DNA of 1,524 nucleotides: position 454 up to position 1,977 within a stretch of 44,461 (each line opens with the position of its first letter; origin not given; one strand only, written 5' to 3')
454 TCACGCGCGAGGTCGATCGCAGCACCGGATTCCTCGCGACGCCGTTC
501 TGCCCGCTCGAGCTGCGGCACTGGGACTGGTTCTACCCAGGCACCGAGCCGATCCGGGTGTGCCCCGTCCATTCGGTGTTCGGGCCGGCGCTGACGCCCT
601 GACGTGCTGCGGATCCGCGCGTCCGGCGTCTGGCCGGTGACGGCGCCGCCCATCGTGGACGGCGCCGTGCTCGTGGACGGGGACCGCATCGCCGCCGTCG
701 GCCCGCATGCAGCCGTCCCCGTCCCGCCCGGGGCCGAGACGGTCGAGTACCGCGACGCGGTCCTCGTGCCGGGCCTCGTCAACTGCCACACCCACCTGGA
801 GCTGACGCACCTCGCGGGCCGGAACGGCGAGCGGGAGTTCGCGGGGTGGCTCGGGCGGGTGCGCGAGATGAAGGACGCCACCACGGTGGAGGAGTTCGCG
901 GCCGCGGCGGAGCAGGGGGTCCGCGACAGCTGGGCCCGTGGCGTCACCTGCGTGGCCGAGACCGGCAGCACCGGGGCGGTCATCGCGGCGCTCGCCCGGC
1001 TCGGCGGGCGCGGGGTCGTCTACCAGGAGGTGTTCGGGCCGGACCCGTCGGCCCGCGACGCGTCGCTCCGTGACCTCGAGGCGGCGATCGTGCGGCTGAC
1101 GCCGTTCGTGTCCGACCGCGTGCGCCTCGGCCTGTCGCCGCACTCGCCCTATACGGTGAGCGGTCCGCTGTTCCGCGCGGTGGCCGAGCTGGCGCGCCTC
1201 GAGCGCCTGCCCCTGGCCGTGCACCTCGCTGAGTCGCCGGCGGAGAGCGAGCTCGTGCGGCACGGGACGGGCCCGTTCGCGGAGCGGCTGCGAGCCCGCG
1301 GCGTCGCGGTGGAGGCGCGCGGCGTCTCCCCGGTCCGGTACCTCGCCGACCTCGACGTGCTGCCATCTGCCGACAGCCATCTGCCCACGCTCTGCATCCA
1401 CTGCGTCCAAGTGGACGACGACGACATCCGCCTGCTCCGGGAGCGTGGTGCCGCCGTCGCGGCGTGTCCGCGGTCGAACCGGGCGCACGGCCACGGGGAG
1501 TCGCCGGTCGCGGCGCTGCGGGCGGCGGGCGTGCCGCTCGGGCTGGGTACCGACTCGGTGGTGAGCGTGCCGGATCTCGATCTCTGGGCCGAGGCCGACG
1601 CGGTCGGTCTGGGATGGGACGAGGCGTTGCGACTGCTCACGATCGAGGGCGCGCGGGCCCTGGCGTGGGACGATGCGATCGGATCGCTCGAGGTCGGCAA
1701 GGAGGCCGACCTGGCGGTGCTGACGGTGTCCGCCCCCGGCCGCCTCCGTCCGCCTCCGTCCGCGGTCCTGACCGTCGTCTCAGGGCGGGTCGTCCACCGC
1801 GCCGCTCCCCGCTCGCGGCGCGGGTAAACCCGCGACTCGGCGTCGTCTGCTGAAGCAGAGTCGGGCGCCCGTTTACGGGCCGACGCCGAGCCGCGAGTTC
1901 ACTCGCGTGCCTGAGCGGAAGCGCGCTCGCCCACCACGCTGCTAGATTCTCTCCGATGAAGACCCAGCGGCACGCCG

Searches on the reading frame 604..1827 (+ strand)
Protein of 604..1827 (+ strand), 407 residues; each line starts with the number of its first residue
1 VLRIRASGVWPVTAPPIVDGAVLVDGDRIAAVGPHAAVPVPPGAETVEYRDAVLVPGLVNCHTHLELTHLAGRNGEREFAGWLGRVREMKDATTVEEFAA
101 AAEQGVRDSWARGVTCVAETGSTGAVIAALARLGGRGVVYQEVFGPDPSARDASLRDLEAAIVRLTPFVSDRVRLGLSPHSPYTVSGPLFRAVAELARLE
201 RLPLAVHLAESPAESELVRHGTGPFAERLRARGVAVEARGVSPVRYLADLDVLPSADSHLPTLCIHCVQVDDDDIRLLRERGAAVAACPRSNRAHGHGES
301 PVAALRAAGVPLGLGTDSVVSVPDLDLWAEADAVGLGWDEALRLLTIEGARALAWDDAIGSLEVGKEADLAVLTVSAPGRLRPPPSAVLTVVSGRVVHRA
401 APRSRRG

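Call 68: find_encoding_contigs(protein=window:604-1827:+, flank=10000, max_places=4)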
Protein window:604-1827:+ (407 aa): no gene with exactly this product is on record in the collection.
